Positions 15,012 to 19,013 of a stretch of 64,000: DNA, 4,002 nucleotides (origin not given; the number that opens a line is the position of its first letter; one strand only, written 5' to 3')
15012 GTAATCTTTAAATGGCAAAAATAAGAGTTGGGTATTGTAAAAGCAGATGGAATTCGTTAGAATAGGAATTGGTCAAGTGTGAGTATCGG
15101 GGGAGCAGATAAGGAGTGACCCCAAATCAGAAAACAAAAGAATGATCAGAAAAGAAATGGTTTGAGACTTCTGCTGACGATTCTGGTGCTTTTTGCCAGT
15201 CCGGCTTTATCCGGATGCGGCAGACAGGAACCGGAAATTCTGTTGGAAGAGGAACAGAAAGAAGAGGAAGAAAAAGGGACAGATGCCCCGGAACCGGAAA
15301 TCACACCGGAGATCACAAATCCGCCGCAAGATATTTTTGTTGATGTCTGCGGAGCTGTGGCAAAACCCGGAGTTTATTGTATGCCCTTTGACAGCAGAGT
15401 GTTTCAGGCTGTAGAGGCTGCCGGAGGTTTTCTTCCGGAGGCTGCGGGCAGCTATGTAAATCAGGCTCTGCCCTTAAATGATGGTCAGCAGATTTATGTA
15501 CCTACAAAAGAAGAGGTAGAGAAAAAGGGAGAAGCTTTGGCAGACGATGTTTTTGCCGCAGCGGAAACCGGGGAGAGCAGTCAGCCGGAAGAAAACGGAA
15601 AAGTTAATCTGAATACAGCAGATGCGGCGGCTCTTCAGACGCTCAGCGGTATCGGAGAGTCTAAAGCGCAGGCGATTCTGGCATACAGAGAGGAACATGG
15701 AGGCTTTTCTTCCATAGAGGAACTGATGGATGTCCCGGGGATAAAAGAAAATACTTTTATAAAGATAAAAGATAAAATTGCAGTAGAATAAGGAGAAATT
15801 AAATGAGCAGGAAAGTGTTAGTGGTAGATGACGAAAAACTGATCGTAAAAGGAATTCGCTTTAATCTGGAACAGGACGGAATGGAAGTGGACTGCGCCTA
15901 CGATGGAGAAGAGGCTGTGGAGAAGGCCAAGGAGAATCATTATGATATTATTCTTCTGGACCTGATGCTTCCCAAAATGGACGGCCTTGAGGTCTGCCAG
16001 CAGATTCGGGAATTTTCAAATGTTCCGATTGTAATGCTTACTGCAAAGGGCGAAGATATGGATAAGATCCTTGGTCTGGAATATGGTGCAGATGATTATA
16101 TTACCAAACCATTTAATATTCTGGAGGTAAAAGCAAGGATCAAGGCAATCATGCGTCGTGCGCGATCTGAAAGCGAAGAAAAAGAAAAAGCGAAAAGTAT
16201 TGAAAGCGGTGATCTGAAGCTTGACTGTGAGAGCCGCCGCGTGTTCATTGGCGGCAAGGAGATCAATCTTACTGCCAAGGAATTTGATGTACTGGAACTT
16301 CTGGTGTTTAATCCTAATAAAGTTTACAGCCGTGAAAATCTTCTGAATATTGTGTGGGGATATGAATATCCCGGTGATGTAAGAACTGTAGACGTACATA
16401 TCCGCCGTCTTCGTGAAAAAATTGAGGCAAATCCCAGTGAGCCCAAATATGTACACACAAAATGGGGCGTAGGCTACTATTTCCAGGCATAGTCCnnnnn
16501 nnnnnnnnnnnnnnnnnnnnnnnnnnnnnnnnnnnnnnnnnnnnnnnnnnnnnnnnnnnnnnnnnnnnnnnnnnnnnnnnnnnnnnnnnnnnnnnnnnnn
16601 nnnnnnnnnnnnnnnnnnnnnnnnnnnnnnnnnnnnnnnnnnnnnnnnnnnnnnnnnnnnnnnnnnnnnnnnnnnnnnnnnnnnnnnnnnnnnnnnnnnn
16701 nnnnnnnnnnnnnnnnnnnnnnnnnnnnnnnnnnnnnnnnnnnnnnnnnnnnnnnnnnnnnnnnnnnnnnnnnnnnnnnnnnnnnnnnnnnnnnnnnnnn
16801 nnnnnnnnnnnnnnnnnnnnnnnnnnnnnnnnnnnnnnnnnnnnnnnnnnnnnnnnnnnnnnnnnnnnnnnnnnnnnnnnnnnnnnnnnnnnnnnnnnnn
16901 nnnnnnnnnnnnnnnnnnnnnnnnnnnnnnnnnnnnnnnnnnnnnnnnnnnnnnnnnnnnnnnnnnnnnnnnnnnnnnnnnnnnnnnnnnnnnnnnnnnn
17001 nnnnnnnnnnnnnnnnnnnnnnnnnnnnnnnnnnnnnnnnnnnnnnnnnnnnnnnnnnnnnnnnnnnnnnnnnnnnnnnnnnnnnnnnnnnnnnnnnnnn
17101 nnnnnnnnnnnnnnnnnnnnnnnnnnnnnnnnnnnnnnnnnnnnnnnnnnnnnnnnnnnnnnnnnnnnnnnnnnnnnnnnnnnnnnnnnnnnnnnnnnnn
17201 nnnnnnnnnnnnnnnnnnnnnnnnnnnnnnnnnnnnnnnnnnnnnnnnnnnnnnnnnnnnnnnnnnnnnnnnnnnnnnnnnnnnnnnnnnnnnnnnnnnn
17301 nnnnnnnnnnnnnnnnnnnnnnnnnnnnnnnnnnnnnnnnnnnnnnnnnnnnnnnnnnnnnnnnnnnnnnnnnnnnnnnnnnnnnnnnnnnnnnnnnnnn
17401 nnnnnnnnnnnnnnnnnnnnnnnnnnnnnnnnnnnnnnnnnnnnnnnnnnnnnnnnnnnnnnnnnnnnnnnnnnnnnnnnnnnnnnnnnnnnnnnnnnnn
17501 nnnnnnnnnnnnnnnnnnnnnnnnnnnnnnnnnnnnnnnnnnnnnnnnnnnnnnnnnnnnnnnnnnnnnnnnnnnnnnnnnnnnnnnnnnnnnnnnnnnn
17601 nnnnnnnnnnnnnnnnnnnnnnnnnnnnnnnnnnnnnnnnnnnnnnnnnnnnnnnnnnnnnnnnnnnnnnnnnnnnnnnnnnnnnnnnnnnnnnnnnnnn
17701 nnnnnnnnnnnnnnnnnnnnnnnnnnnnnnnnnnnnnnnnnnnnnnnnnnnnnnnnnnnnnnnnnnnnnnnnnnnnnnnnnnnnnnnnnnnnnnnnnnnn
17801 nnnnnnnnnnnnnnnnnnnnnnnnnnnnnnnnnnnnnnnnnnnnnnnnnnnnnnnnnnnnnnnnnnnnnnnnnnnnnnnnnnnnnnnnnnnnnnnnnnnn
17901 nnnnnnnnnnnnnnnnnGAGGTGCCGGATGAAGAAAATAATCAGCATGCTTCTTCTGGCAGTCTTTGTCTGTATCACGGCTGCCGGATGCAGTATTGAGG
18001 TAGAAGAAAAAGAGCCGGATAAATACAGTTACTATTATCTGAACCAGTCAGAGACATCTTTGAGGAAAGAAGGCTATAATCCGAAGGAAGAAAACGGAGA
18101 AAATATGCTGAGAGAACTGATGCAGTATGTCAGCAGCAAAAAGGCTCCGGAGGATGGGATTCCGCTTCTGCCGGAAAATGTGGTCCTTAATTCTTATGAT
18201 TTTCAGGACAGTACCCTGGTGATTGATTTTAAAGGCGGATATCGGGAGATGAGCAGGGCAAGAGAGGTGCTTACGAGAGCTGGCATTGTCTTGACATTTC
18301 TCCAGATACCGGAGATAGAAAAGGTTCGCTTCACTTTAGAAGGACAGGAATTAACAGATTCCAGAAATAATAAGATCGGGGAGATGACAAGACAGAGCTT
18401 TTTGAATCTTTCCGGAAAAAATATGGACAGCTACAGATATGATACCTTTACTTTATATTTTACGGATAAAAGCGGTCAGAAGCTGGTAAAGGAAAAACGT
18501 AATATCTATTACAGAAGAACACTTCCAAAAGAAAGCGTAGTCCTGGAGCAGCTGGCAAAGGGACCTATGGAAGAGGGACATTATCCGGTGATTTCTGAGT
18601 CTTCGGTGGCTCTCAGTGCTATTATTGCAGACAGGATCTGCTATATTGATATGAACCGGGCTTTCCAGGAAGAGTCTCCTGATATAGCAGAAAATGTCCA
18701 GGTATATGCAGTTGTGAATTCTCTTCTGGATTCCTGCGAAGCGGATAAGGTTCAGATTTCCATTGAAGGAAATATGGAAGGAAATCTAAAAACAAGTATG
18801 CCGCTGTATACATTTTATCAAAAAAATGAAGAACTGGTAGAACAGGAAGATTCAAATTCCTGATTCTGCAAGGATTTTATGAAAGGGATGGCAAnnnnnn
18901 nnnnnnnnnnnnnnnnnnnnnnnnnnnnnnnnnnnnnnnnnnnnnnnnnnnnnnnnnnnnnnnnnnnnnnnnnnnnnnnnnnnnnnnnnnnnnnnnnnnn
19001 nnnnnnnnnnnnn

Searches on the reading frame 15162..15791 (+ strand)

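Call 69: search_protein_families(library=pfam, proteins=[window:15162-15791:+], max_evalue=0.00001)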
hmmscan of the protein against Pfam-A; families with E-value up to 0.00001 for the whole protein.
window:15162-15791:+ (209 aa): 4 families
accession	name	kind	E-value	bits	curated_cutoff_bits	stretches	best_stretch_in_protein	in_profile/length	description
PF12836.13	HHH_3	-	1.1e-22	80.4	27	1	145-206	3-64/65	Helix-hairpin-helix motif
PF00633.29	HHH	-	1.2e-09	38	24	0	148-175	3-30/30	Helix-hairpin-helix motif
PF10531.15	SLBB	-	1.5e-09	38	27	1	60-113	2-54/55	SLBB domain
PF03934.19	T2SSK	-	2.2e-07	31.6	24.2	1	148-208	1-62/63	Type II secretion system (T2SS), protein K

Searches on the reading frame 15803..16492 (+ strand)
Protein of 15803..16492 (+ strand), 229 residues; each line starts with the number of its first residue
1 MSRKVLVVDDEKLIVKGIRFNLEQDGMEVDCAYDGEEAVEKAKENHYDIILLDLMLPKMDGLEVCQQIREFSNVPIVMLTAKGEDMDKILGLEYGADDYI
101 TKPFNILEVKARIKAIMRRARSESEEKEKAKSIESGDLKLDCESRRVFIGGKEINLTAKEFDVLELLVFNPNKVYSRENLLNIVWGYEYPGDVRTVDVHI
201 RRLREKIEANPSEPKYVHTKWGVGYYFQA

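Call 69: search_protein_families(library=pfam, proteins=[window:15803-16492:+], max_evalue=0.00001)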
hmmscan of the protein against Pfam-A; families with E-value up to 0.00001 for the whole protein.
window:15803-16492:+ (229 aa): 2 families
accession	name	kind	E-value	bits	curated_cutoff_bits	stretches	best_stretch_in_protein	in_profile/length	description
PF00072.30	Response_reg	-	5.2e-33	114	30.2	1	5-113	1-110/111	Response regulator receiver domain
PF00486.34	Trans_reg_C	-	4.2e-30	104.1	26.2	1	151-227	1-77/77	Transcriptional regulatory protein, C terminal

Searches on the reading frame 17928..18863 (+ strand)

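Call 69: search_protein_families(library=pfam, proteins=[window:17928-18863:+], max_evalue=0.00001)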
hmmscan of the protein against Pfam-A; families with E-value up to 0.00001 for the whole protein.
window:17928-18863:+ (311 aa): 1 family
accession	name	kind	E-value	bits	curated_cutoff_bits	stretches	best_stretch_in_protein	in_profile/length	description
PF10646.14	Germane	-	1.9e-33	116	23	2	175-282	1-114/117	Sporulation and spore germination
